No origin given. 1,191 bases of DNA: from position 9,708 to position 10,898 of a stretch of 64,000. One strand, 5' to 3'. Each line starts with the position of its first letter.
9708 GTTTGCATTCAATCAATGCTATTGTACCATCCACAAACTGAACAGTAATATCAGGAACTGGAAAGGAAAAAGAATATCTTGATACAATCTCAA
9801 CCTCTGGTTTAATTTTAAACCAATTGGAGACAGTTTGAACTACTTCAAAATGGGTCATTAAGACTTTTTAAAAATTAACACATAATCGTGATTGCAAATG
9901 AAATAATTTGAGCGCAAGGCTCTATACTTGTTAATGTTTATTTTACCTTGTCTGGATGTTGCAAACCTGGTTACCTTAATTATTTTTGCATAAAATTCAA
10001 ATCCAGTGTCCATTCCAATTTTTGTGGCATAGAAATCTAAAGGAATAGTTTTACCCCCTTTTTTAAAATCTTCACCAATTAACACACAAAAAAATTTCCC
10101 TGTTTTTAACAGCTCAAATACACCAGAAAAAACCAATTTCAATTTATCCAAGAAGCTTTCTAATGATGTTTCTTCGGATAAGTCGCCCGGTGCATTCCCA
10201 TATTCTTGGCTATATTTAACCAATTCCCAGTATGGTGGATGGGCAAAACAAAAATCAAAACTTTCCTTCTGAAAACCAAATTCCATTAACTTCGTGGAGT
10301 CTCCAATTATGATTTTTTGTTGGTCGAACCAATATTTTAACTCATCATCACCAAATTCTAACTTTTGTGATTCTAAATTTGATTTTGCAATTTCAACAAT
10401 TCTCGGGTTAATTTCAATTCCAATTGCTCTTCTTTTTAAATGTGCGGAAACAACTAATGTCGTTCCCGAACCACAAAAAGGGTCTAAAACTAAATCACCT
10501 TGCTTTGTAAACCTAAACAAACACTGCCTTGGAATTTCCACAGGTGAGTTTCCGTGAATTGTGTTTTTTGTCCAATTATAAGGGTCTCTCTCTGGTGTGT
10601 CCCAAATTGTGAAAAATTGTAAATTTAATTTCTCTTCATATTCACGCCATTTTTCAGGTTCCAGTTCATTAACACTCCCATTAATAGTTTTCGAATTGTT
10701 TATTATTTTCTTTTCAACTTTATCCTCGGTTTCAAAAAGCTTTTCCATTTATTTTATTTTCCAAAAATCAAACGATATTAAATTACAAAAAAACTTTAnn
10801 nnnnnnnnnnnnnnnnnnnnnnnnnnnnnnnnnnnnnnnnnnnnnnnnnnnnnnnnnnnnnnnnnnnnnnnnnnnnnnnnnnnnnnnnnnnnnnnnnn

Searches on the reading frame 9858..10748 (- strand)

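Call 71: search_protein_families(library=pfam, proteins=[window:9858-10748:-], max_evalue=0.05)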
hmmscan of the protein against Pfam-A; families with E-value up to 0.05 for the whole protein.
window:9858-10748:- (296 aa): 12 families
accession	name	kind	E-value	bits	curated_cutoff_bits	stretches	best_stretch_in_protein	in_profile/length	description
PF01555.25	N6_N4_Mtase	-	3.5e-28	99.5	26.7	2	17-122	113-220/221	DNA methylase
PF13847.12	Methyltransf_31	-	7.1e-07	29.5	27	1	83-220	3-107/145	Methyltransferase domain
PF01170.24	UPF0020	-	1.3e-05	25.4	22.3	1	82-130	27-101/197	RMKL-like, methyltransferase domain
PF03602.21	Cons_hypoth95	-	2e-05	24.8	24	1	83-175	41-125/182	Conserved hypothetical protein 95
PF02475.24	TRM5-TYW2_MTfase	-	0.0003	21.2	28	1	74-131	27-86/164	TRM5/TYW2 methyltransferase domain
PF13649.12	Methyltransf_25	-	0.00045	21.3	27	1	87-168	1-69/97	Methyltransferase domain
PF09445.16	Methyltransf_15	-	0.00047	20.2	22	1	86-173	3-81/165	RNA cap guanine-N2 methyltransferase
PF08241.18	Methyltransf_11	-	0.00081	20.4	21.2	1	89-170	2-67/95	Methyltransferase domain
PF07669.17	Eco57I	-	0.003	18.1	25.3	1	109-232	4-143/171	Eco57I restriction-modification methylase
PF01135.25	PCMT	-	0.011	15.9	20.3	1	81-150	71-132/210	Protein-L-isoaspartate(D-aspartate) O-methyltransferase (PCMT)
PF11599.14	AviRa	-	0.033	14.1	25.7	0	71-126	37-98/232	RRNA methyltransferase AviRa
PF06325.19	PrmA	-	0.033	14.1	22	0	77-130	155-209/296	Ribosomal protein L11 methyltransferase (PrmA)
